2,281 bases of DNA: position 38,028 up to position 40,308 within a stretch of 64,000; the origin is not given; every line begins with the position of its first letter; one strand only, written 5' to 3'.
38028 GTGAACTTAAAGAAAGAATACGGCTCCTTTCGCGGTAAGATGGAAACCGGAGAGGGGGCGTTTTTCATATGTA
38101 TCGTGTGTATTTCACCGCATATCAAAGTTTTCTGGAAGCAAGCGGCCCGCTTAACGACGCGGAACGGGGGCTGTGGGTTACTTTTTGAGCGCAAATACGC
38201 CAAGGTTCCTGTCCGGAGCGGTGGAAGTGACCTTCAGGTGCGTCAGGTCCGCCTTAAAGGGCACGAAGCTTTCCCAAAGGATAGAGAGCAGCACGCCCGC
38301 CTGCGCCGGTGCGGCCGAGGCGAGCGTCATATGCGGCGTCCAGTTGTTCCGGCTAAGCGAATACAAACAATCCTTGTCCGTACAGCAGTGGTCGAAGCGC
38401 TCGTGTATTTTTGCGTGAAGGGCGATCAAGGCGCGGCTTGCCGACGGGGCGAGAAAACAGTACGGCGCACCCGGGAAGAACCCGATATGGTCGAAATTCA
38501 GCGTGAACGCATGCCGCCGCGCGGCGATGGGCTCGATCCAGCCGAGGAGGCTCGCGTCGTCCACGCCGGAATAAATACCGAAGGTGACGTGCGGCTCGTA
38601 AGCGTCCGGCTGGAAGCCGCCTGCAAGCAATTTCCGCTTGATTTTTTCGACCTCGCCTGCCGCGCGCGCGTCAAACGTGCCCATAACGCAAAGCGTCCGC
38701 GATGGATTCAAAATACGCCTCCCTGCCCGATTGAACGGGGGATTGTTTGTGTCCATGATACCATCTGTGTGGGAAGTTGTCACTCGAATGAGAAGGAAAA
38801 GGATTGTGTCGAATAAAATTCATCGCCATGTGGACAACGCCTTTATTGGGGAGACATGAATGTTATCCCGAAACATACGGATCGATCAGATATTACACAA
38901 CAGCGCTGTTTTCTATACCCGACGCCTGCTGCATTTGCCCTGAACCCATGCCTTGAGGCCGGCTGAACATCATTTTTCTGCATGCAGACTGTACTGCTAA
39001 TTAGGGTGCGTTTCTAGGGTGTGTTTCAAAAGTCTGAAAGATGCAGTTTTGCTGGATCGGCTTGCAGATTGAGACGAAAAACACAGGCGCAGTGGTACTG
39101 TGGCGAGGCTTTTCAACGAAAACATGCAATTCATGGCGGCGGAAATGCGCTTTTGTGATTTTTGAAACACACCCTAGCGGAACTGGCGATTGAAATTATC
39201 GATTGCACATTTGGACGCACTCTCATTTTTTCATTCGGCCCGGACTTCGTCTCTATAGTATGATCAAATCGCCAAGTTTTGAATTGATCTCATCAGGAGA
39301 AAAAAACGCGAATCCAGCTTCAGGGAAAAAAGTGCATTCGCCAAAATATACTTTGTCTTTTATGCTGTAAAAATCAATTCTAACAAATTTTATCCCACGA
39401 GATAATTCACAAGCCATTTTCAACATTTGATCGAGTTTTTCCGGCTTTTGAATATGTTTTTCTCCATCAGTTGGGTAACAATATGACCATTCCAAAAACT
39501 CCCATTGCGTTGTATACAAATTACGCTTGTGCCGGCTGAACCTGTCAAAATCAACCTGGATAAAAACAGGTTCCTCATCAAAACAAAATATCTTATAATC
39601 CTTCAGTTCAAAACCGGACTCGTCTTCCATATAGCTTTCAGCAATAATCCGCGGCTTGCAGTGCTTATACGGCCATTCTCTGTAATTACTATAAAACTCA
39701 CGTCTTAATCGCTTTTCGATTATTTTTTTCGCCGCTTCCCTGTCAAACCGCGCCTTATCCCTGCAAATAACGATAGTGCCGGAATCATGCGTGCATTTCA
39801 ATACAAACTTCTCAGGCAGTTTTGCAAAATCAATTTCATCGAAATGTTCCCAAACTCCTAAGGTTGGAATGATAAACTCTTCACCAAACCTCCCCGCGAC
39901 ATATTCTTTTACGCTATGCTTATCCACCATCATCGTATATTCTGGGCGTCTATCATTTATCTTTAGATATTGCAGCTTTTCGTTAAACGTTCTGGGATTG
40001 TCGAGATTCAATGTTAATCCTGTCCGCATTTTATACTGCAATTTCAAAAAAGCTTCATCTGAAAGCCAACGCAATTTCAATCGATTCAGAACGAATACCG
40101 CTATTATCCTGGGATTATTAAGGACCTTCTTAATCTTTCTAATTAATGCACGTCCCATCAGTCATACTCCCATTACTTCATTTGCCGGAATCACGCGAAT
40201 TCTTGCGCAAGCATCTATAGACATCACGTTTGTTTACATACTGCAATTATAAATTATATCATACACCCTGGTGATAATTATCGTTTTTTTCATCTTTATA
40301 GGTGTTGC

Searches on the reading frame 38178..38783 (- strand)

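Call 3: search_protein_families(library=pfam, proteins=[window:38178-38783:-], max_evalue=0.01)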
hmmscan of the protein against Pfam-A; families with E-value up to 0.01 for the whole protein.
window:38178-38783:- (201 aa): 2 families
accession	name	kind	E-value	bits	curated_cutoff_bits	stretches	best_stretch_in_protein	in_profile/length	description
PF13563.12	2_5_RNA_ligase2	-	7.8e-16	58.9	27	1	40-186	4-146/152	2'-5' RNA ligase superfamily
PF02834.22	LigT_PEase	-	2.4e-05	24.9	23.3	1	45-104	15-78/87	LigT like Phosphoesterase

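Call 4: search_protein_families(library=ncbifam, proteins=[window:38178-38783:-], max_evalue=0.01)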
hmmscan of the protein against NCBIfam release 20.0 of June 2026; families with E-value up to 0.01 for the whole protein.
window:38178-38783:- (201 aa): 1 family
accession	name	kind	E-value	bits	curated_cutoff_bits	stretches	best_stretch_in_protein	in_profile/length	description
TIGR02258.1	2_5_ligase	equivalog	1.9e-06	27.9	65.7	1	88-183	64-160/180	RNA 2',3'-cyclic phosphodiesterase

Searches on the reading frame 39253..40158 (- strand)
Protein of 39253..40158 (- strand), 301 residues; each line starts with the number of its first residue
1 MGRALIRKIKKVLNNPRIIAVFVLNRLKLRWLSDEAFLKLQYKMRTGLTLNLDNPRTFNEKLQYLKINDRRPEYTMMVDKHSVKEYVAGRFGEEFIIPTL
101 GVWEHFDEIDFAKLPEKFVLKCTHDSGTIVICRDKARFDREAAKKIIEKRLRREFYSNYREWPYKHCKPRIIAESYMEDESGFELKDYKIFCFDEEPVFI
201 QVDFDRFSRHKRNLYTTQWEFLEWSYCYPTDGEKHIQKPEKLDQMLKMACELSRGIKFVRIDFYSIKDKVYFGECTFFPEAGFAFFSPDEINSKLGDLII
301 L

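Call 3: search_protein_families(library=pfam, proteins=[window:39253-40158:-], max_evalue=0.01)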
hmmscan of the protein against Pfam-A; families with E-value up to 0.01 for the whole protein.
window:39253-40158:- (301 aa): 1 family
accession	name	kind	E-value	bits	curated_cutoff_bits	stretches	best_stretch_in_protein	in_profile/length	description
PF14305.11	ATPgrasp_TupA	-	7.4e-80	268.4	25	1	60-299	1-240/241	TupA-like ATPgrasp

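Call 4: search_protein_families(library=ncbifam, proteins=[window:39253-40158:-], max_evalue=0.01)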
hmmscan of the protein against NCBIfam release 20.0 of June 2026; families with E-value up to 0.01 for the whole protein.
window:39253-40158:- (301 aa): 0 families

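Call 84: search_protein_families(library=padloc, proteins=[window:39253-40158:-], max_evalue=0.001)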
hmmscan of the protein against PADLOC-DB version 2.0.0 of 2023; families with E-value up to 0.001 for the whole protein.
window:39253-40158:- (301 aa): 0 families
